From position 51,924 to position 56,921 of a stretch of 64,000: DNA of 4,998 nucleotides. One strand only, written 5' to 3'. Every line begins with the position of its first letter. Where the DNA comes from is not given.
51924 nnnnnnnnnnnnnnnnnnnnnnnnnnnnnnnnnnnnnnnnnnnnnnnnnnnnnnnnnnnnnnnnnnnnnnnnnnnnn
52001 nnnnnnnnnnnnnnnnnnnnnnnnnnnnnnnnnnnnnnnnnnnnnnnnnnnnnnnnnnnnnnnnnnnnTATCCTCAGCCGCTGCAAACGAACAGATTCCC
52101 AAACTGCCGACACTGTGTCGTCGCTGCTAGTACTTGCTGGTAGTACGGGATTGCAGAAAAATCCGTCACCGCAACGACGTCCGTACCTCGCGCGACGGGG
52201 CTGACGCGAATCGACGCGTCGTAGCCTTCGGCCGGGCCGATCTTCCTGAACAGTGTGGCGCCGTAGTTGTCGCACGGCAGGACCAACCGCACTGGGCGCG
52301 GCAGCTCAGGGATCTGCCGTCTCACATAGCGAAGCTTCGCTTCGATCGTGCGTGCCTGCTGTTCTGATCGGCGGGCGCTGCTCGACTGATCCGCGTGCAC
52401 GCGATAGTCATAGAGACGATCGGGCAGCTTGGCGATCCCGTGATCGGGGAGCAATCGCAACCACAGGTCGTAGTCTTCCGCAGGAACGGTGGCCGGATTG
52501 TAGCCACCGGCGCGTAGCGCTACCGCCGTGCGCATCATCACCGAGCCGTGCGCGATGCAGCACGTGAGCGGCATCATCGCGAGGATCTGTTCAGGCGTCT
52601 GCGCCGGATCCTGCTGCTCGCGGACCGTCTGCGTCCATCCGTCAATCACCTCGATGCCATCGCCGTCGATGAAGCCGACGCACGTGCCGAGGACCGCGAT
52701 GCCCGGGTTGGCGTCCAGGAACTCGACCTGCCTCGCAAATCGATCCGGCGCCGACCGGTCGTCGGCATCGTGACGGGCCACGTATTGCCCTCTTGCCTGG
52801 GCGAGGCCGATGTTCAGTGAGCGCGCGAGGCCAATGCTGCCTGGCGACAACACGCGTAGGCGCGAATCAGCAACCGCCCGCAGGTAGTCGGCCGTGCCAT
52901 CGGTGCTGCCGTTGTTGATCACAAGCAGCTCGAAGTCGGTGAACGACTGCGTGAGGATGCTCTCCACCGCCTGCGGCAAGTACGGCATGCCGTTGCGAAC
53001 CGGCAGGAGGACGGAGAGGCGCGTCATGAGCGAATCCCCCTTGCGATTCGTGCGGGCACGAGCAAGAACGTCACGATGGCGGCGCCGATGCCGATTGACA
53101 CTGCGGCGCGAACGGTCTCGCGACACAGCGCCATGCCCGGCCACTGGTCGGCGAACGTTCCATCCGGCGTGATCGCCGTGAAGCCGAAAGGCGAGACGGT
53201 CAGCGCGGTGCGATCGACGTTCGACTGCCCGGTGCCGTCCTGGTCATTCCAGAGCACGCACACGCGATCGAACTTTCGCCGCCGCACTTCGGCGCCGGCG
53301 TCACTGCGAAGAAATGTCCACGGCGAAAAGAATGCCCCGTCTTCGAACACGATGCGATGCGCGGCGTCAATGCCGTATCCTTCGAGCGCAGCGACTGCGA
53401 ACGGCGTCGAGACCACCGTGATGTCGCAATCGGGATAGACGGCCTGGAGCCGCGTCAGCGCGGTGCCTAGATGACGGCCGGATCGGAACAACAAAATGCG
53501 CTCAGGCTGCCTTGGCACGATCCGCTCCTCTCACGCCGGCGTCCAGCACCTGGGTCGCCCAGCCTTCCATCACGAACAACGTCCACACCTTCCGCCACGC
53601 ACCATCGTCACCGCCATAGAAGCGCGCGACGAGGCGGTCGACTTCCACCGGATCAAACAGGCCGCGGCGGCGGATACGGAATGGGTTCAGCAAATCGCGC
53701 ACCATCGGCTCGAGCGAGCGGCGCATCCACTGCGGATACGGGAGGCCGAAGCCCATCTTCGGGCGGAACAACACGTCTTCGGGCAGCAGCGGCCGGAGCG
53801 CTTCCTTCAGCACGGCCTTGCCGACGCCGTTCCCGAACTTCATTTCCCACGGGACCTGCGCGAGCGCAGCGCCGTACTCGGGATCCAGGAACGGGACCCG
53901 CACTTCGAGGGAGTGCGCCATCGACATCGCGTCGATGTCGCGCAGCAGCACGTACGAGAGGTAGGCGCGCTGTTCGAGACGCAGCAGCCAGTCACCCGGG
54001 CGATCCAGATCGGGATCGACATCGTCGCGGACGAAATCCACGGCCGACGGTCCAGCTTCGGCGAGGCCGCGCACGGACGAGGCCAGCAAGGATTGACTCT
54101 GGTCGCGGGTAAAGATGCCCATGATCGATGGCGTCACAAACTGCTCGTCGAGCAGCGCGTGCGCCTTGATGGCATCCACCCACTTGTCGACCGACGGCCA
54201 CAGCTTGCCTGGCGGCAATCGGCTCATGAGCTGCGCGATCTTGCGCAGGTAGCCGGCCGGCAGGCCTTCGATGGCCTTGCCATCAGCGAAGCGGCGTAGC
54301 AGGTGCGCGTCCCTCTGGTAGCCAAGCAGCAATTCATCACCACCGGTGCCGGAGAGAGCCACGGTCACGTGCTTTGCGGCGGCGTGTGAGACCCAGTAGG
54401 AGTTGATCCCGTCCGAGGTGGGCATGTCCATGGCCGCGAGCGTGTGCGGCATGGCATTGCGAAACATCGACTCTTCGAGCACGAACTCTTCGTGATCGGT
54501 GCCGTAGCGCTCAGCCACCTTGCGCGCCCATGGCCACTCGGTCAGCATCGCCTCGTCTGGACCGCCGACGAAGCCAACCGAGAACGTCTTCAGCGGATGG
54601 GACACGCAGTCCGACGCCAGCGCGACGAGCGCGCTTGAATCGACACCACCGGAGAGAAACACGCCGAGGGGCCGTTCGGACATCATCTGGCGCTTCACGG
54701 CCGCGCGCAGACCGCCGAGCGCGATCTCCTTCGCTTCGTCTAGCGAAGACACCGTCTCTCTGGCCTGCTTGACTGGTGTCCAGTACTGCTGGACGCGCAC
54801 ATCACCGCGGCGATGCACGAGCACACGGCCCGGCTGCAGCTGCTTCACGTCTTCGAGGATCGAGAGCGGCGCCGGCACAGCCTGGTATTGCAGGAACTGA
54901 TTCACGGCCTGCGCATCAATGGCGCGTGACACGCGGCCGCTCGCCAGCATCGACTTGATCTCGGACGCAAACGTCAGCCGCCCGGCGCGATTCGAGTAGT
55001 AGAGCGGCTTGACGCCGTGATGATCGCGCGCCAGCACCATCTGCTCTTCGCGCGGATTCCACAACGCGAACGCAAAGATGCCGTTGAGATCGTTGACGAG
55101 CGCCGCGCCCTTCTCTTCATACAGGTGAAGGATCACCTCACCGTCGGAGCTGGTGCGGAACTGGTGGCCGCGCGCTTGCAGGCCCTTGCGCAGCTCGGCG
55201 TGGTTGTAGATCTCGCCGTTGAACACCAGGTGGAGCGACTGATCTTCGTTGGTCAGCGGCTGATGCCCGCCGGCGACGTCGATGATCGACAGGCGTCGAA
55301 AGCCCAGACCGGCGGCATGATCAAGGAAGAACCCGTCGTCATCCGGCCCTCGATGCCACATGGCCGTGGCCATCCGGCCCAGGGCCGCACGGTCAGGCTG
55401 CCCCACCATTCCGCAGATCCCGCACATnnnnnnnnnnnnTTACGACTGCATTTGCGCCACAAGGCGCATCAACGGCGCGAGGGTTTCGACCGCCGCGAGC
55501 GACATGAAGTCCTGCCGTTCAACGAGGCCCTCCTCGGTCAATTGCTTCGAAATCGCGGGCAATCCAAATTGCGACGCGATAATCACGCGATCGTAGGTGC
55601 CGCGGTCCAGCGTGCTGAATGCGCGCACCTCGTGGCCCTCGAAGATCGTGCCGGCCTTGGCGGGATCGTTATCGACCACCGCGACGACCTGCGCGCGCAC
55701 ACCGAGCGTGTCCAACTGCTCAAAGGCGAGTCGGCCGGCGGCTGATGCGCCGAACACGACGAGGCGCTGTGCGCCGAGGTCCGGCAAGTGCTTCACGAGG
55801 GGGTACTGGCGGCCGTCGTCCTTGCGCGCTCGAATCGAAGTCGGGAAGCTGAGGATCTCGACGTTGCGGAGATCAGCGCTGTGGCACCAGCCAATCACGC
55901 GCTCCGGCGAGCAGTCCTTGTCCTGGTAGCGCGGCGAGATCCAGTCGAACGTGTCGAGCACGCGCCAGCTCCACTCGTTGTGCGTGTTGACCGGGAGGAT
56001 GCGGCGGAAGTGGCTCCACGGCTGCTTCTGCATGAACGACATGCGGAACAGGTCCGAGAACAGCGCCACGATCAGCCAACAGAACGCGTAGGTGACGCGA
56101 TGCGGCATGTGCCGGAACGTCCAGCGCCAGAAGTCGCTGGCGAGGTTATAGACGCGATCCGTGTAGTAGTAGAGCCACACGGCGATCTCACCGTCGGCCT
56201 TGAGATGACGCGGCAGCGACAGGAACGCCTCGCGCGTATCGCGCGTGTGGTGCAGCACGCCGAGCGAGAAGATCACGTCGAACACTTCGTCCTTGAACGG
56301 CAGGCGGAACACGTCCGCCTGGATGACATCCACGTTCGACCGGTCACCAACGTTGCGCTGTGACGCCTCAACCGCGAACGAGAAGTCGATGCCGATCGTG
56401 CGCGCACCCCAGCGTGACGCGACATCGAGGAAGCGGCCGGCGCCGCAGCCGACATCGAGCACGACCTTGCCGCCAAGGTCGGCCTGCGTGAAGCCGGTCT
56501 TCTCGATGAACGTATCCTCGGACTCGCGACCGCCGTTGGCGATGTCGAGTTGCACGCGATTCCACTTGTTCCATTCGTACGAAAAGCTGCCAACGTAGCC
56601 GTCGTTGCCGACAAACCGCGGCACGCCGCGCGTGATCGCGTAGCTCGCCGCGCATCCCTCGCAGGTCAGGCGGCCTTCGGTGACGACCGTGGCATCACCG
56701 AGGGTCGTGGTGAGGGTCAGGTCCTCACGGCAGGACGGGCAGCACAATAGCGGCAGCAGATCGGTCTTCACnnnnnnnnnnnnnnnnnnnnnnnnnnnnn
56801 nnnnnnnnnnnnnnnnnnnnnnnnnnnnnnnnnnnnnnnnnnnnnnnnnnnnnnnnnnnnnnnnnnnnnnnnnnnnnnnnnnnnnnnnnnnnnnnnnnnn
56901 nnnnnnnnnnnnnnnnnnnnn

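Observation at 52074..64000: Glycan-modification cluster combining AsnB, a Zn-ribbon methyltransferase, Maf-type DUF115, WbqC and a radical SAM/SPASM enzyme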

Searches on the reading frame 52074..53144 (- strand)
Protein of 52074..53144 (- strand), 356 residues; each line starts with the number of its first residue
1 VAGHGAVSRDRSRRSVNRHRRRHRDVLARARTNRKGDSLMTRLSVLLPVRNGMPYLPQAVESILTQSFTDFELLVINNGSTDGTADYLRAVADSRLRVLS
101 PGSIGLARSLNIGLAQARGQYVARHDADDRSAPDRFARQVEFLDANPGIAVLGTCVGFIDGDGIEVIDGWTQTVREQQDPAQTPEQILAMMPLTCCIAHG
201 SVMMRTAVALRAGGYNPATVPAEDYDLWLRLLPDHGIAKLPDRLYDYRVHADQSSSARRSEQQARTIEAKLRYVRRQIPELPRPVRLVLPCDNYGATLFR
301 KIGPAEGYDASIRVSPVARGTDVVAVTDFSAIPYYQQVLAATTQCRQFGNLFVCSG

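Call 5: search_protein_families(library=pfam, proteins=[window:52074-53144:-], max_evalue=0.01)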
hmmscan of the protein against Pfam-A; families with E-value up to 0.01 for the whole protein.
window:52074-53144:- (356 aa): 5 families
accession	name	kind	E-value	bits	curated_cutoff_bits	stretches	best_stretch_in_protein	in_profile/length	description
PF00535.33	Glycos_transf_2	-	8.6e-27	94.5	23.3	1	44-207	1-163/168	Glycosyl transferase family 2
PF13641.12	Glyco_tranf_2_3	-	1.3e-13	51.9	27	1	43-233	3-196/230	Glycosyltransferase like family 2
PF10111.15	Glyco_tranf_2_2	-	2.2e-12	47.5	27.3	1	44-243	1-212/276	Glycosyltransferase like family 2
PF13632.12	Glyco_trans_2_3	-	0.0008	19.7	27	1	121-232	1-107/198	Glycosyl transferase family group 2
PF13704.12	Glyco_tranf_2_4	-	0.0019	19.1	27.5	1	50-99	1-48/98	Glycosyl transferase family 2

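Call 6: search_protein_families(library=ncbifam, proteins=[window:52074-53144:-], max_evalue=0.01)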
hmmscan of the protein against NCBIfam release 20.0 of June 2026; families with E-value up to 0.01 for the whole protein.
window:52074-53144:- (356 aa): 21 families
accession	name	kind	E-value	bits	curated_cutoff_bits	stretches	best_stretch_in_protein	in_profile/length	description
NF053739.1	GlytfEpsEBac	equivalog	1.3e-28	99.7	450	1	42-260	2-213/265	glycosyltransferase EpsE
NF047683.1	TeichurnBiosyTuaG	equivalog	2e-18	66.9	400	1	42-166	7-133/252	teichuronic acid biosynthesis protein TuaG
NF007482.0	PRK10073.1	equivalog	2.5e-18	66.2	423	1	40-142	5-109/334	glycosyltransferase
NF041875.1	EPS_EpsD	equivalog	1.2e-17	64.3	370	1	43-231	1-189/325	exopolysaccharide biosynthesis glycosyltransferase EpsD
TIGR03937.1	PgaC_IcaA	equivalog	1.9e-11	43.6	422.3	1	32-148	36-155/407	poly-beta-1,6-N-acetyl-D-glucosamine synthase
TIGR03965.1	mycofact_glyco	equivalog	3.6e-09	36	280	1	31-232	65-264/467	mycofactocin biosynthesis glycosyltransferase MftF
NF050050.1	ProtGlycPglI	equivalog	4.5e-08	32.8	500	1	40-141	1-106/306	GalNAc(5)-diNAcBac-PP-undecaprenol beta-1,3-glucosyltransferase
TIGR04283.1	glyco_like_mftF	equivalog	7.9e-08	32.2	182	1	43-138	1-91/221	TIGR04283 family arsenosugar biosynthesis glycosyltransferase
TIGR03111.1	glyc2_xrt_Gpos1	hypoth_equivalog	3.6e-07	29.3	363.95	1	37-169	45-181/439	TIGR03111 family XrtG-associated glycosyltransferase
NF038302.1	EPS_HpsE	equivalog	1.1e-06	27.9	300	1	43-155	3-123/307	hormogonium polysaccharide biosynthesis glycosyltransferase HpsE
NF007453.0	PRK10018.1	equivalog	3e-06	27.1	382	1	43-137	8-105/280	colanic acid biosynthesis glycosyltransferase WcaA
TIGR04017.1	WcaA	equivalog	5.8e-06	26.1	495.75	1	43-137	7-104/279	colanic acid biosynthesis glycosyltransferase WcaA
TIGR03469.1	HpnB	hypoth_equivalog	6.1e-06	25.5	379.25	1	38-131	41-148/386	hopene-associated glycosyltransferase HpnB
NF007986.1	PRK10714.1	equivalog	6.2e-06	25.4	529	1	41-154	6-124/316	undecaprenyl-phosphate 4-deoxy-4-formamido-L-arabinose transferase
NF041394.1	GtaseAglG_Halo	equivalog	1.6e-05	24.3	440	1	57-156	19-120/304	glucosyl-dolichyl phosphate glucuronosyltransferase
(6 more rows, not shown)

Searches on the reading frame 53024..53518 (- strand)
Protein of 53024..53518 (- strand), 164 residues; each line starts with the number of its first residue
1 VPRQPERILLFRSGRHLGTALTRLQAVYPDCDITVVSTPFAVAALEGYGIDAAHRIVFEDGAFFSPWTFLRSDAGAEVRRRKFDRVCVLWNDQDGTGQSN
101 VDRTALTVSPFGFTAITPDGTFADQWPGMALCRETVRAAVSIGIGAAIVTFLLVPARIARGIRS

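Call 10: search_protein_families(library=ncbifam, proteins=[window:53024-53518:-], max_evalue=0.01)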
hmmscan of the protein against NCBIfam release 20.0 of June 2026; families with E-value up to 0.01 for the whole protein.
window:53024-53518:- (164 aa): 0 families

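Call 11: search_protein_families(library=pfam, proteins=[window:53024-53518:-], max_evalue=1)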
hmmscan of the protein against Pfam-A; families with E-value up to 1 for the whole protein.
window:53024-53518:- (164 aa): 0 families

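Call 60: search_protein_representatives(protein=window:53024-53518:-)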
Query: 164 residues. Proteins with E-value up to 0.001 (for the whole library): 41; up to 1e-10: 27; up to 1e-30: 3. The best 41 are listed.
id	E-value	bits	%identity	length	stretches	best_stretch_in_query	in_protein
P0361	3.3e-47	176.8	56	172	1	3-160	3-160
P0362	2.0e-31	125.4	46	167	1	6-161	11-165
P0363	3.8e-31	124.5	44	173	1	5-162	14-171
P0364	1.7e-29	119.2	42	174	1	3-163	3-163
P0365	2.1e-29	118.9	46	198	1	2-158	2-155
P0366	5.1e-29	117.6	44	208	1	4-162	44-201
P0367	1.9e-28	115.8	42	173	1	8-162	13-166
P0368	1.1e-27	113.2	41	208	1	5-163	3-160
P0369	5.6e-25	104.5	39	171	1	4-160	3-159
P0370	5.5e-24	101.3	38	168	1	2-163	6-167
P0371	1.6e-22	96.5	39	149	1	26-161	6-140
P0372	8.9e-22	94.1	47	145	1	1-114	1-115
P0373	8.7e-21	90.9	44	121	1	45-160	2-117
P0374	5.3e-20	88.3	43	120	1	51-160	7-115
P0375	3.0e-19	85.9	36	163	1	6-161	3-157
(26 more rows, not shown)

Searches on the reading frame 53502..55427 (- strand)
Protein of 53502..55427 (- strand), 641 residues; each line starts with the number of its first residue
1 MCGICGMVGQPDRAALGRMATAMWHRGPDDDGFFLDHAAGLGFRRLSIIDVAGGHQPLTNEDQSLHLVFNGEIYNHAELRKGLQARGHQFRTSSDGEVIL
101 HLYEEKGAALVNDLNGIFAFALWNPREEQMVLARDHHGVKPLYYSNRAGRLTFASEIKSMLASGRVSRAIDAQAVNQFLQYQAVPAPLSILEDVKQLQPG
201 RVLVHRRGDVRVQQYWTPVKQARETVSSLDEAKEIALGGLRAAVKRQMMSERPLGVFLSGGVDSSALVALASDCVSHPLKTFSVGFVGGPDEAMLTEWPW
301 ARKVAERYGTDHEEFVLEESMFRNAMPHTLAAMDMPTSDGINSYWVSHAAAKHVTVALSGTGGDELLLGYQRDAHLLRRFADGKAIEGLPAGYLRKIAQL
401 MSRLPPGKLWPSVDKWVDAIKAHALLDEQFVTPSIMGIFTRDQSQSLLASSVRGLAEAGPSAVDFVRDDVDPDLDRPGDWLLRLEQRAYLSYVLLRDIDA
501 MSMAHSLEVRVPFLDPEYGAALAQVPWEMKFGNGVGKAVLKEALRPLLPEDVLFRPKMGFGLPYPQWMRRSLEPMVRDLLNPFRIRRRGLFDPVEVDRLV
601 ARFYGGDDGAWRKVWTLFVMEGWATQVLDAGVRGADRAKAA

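Call 5: search_protein_families(library=pfam, proteins=[window:53502-55427:-], max_evalue=0.01)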
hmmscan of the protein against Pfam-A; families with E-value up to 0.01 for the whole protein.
window:53502-55427:- (641 aa): 4 families
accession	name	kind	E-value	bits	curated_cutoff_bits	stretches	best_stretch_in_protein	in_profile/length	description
PF00733.27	Asn_synthase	-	6.9e-82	276.4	21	1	240-624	6-353/354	Asparagine synthase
PF13537.11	GATase_7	-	1.2e-46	158.2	25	1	44-162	2-123/123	Glutamine amidotransferase domain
PF13522.11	GATase_6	-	4.1e-39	134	27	1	28-156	1-130/130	Glutamine amidotransferase domain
PF12481.13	DUF3700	-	0.0039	17.1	27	1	109-158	124-174/228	Aluminium induced protein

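Call 6: search_protein_families(library=ncbifam, proteins=[window:53502-55427:-], max_evalue=0.01)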
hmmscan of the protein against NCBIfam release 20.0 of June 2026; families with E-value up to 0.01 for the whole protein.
window:53502-55427:- (641 aa): 9 families
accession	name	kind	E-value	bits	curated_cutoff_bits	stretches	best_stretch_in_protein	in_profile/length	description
TIGR03108.1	eps_aminotran_1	hypoth_equivalog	2.3e-142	475.9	816.9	1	1-623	1-624/628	XrtA/PEP-CTERM system amidotransferase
TIGR01536.1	asn_synth_AEB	equivalog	1.5e-133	446.6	267.1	1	2-560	1-517/517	asparagine synthase (glutamine-hydrolyzing)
TIGR03104.1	trio_amidotrans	equivalog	1.7e-122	409.7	570.1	2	1-374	1-384/589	N-acetylglutaminylglutamine amidotransferase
NF006949.0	PRK09431.1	equivalog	9e-89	298.5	499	2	1-371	1-359/554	asparagine synthase B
NF033535.1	lass_lactam_cya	exception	1.1e-54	186.1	525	2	3-367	3-376/668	lasso peptide isopeptide bond-forming cyclase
NF033561.1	macrolact_Ik_Al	subfamily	1.2e-21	77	300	1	121-625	84-556/561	albusnodin/ikarugamycin family macrolactam cyclase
TIGR01134.1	purF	equivalog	1.4e-13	51.1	350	1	55-161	84-200/432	amidophosphoribosyltransferase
NF001484.0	PRK00331.1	subfamily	6.8e-12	44.5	381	1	57-170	87-208/601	isomerizing glutamine--fructose-6-phosphate transaminase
TIGR01135.1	glmS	equivalog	1.9e-10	39.9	418.05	1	57-166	86-203/607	glutamine--fructose-6-phosphate transaminase (isomerizing)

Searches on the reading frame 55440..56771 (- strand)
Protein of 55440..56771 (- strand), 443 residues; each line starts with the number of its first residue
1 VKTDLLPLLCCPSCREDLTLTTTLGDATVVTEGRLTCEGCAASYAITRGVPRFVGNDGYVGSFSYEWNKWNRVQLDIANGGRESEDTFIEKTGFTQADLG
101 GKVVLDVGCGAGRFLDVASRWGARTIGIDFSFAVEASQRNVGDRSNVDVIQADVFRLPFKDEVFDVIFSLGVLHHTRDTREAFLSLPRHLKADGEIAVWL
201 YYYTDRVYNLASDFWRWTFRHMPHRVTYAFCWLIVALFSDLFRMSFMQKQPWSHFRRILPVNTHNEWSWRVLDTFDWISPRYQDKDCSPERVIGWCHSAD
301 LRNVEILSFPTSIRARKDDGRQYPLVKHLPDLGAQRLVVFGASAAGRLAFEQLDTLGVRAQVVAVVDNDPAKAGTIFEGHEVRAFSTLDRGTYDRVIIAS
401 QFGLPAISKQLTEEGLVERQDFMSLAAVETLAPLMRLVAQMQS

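Call 5: search_protein_families(library=pfam, proteins=[window:55440-56771:-], max_evalue=0.01)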
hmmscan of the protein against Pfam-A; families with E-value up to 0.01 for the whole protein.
window:55440-56771:- (443 aa): 11 families
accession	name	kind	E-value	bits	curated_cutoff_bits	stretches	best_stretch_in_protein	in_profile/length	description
PF08241.18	Methyltransf_11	-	1.1e-20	74.4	21.2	1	105-197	1-94/95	Methyltransferase domain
PF13649.12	Methyltransf_25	-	5.8e-17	62.6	27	1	104-194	1-97/97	Methyltransferase domain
PF13847.12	Methyltransf_31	-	7.8e-15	55.3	27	1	101-198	4-109/145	Methyltransferase domain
PF13489.12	Methyltransf_23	-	1.2e-13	51.5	27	1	100-206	22-124/164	Methyltransferase domain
PF08242.18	Methyltransf_12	-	6.8e-13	49.6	30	1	105-195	1-97/98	Methyltransferase domain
PF08003.17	Methyltransf_9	-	9.6e-11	41.6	23.8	1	97-197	112-216/315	Protein of unknown function (DUF1698)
PF03966.22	Trm112p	-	8.5e-07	29.2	22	1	3-49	2-40/40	Trm112p-like protein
PF01209.24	Ubie_methyltran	-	1.4e-05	25.1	20.1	1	94-223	41-175/233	ubiE/COQ5 methyltransferase family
PF02353.26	CMAS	-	0.00014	21.7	27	1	101-197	63-163/273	Mycolic acid cyclopropane synthetase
PF05401.17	NodS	-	0.00018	21.9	24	1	103-181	46-124/201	Nodulation protein S (NodS)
PF01728.25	FtsJ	-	0.00083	19.8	24.1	1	100-164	21-85/181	FtsJ-like methyltransferase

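Call 6: search_protein_families(library=ncbifam, proteins=[window:55440-56771:-], max_evalue=0.01)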
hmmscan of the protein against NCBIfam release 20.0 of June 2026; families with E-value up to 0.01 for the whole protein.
window:55440-56771:- (443 aa): 39 families (the best 25 are shown)
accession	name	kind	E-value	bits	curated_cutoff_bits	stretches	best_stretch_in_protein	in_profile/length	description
NF038101.1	Trm112_arch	equivalog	7e-14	51.7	77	1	1-53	1-53/59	methytransferase partner Trm112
NF011650.0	PRK15068.1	equivalog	8.6e-14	51.1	209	1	97-196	119-223/324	tRNA 5-methoxyuridine(34)/uridine 5-oxyacetic acid(34) synthase CmoB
NF045667.1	MTase_DVU1556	equivalog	1.3e-13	51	155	1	81-198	7-119/213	DVU_1556 family methyltransferase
TIGR00452.1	TIGR00452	equivalog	1.9e-11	43.3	275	1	97-196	114-217/316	tRNA 5-methoxyuridine(34)/uridine 5-oxyacetic acid(34) synthase CmoB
TIGR02072.1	BioC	equivalog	4.9e-10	39.6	184.95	1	101-198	35-132/244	malonyl-ACP O-methyltransferase BioC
NF047649.1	MTase_UXPK_star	exception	2.1e-09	36.8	460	1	101-196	78-179/283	methyltransferase/UXPK-star double selenoprotein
NF008823.0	PRK11873.1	subfamily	3.4e-09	36.6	263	1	101-198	78-181/272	arsenite methyltransferase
TIGR02021.1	BchM-ChlM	equivalog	4.2e-09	36.1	158.9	1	68-177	24-132/218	magnesium protoporphyrin IX methyltransferase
TIGR01983.1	UbiG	equivalog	1.3e-08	34.4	102.95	1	95-196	44-149/228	bifunctional 2-polyprenyl-6-hydroxyphenol methylase/3-demethylubiquinol 3-O-methyltransferase UbiG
TIGR04290.1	meth_Rta_06860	hypoth_equivalog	2.3e-08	33.8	300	1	97-179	46-131/226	TIGR04290 family methyltransferase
NF041536.1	ArsM_DUF2284_UU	exception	3.6e-08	32.2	575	1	101-198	77-180/459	arsenite methyltransferase/DUF2284 domain selenoprotein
NF001241.0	PRK00216.1-2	equivalog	3.7e-08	33.3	327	1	100-199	51-148/231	demethylmenaquinone methyltransferase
NF041537.1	ArsM_AhpD_UU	exception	3.7e-08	32.5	510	1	100-197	76-179/345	arsenite methyltransferase/AhpD domain selenoprotein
NF043040.1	corrin_prot_MT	hypoth_equivalog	7.1e-08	32.1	180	1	100-198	41-147/216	corrinoid protein-associated methyltransferase CpaM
NF045823.1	PthPhpthDimycoMt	equivalog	1.1e-07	31.3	300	1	93-196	59-164/256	phthiotriol/phenolphthiotriol dimycocerosates methyltransferase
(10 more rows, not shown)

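Call 69: search_solved_structures(query=window:55440-56771:-, max_evalue=0.01)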
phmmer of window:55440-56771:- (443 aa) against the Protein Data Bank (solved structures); distinct sequences matched with E-value up to 0.01: 77 (the best 60 are shown).
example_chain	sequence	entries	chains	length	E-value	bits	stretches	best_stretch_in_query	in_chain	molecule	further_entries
5wp4_A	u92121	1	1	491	4.7e-15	58.3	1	47-202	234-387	Phosphoethanolamine N-methyltransferase 1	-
5wp5_A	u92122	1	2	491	2.1e-14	56.1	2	77-201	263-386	Phosphomethylethanolamine N-methyltransferase 2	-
3l8d_A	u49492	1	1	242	1.7e-10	43.3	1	86-198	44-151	Methyltransferase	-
6uv6_A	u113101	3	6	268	3.1e-09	39.1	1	104-198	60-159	D-glucose O-methyltransferase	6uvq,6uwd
3mgg_A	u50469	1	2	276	4.6e-09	38.5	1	101-198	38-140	Methyltransferase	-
3bus_A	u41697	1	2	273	3.5e-08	35.6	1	100-199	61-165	Methyltransferase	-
1ve3_A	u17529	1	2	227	6.1e-08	34.8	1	101-205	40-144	hypothetical protein PH0226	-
4qnu_A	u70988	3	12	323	1e-07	34.1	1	97-198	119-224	tRNA (mo5U34)-methyltransferase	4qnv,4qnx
9w6x_A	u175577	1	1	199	1.2e-07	33.9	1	61-198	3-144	YtkW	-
2p8j_A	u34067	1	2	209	1.9e-07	33.2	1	102-220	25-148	S-adenosylmethionine-dependent methyltransferase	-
1xxl_A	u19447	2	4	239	3.4e-07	32.4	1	103-202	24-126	YcgJ protein | ycgJ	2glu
3bkw_A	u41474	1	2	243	3.5e-07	32.3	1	98-195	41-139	S-adenosylmethionine dependent methyltransferase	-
7ct8_A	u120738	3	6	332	3.9e-07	32.2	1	99-198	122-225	tRNA U34 carboxymethyltransferase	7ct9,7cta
4krh_A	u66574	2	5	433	4e-07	32.2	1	60-202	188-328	Phosphoethanolamine N-methyltransferase 2 | Phospholethanolamine N-methyltransferase 2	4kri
4ine_A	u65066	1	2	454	7.2e-07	31.3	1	77-201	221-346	Protein PMT-2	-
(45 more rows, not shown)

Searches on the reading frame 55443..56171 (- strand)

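Call 11: search_protein_families(library=pfam, proteins=[window:55443-56171:-], max_evalue=1)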
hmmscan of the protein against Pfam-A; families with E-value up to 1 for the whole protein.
seq(243 aa): 3 families
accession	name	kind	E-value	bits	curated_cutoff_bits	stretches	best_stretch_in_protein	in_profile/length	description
PF16253.10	DUF4909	-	0.098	12.9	25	1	2-49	49-94/127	Domain of unknown function (DUF4909)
PF01408.29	GFO_IDH_MocA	-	0.13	13.4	24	1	136-191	2-57/120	Oxidoreductase family, NAD-binding Rossmann fold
PF08484.17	Methyltransf_14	-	0.25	11.6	23.5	1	135-182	69-114/160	C-methyltransferase C-terminal domain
